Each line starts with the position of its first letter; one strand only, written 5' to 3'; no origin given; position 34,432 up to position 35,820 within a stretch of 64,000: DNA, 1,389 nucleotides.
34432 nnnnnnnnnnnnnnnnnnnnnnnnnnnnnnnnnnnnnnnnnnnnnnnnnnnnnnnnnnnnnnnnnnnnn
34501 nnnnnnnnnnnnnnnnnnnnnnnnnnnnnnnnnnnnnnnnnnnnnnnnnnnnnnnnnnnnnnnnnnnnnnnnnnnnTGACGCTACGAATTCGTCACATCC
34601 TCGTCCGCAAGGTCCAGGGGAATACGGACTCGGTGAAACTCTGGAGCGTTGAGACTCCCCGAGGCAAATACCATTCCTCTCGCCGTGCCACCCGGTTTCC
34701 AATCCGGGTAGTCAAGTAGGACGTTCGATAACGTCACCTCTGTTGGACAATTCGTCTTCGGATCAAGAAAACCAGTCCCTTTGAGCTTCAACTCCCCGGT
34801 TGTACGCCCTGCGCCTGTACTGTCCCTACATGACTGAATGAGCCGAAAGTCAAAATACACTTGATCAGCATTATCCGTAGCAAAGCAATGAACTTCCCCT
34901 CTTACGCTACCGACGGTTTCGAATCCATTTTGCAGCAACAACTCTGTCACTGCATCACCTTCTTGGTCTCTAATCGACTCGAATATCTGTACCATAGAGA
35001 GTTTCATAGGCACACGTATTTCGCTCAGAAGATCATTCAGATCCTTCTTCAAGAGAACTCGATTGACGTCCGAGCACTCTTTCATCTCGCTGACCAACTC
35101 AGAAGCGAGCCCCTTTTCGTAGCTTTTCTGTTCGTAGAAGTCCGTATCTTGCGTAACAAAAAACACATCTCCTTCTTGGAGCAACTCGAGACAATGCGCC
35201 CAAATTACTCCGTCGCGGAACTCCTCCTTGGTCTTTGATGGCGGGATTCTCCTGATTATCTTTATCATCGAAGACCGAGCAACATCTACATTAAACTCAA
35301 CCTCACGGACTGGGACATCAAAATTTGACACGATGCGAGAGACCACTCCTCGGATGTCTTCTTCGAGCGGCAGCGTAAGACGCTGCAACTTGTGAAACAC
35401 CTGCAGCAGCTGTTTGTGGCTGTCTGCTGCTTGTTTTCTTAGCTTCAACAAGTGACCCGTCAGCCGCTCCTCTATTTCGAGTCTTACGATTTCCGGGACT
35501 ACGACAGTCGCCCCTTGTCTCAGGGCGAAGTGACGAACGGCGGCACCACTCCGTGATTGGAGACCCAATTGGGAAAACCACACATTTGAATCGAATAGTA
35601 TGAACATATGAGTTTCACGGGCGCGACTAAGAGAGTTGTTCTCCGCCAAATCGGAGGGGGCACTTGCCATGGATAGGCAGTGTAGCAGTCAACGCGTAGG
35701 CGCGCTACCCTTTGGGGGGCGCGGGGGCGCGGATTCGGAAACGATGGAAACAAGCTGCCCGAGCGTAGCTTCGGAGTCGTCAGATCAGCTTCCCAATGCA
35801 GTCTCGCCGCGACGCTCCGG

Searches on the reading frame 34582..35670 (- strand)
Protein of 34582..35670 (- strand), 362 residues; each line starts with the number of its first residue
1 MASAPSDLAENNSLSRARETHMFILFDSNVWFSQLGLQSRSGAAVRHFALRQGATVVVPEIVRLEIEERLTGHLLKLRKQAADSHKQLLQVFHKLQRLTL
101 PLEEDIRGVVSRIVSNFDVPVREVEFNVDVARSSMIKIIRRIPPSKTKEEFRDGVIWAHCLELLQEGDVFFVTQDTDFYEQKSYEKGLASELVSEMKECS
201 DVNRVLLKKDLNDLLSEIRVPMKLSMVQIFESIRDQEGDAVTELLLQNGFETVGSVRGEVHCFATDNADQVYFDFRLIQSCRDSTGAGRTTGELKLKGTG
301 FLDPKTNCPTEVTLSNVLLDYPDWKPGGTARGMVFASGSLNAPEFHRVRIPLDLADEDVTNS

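Call 77: search_protein_families(library=pfam, proteins=[window:34582-35670:-], max_evalue=0.001)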
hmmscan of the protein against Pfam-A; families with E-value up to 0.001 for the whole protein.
window:34582-35670:- (362 aa): 1 family
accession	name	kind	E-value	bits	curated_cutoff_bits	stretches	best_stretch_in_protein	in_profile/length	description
PF16289.11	PIN_12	-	1.8e-14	54.9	32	1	24-178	1-172/172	PIN domain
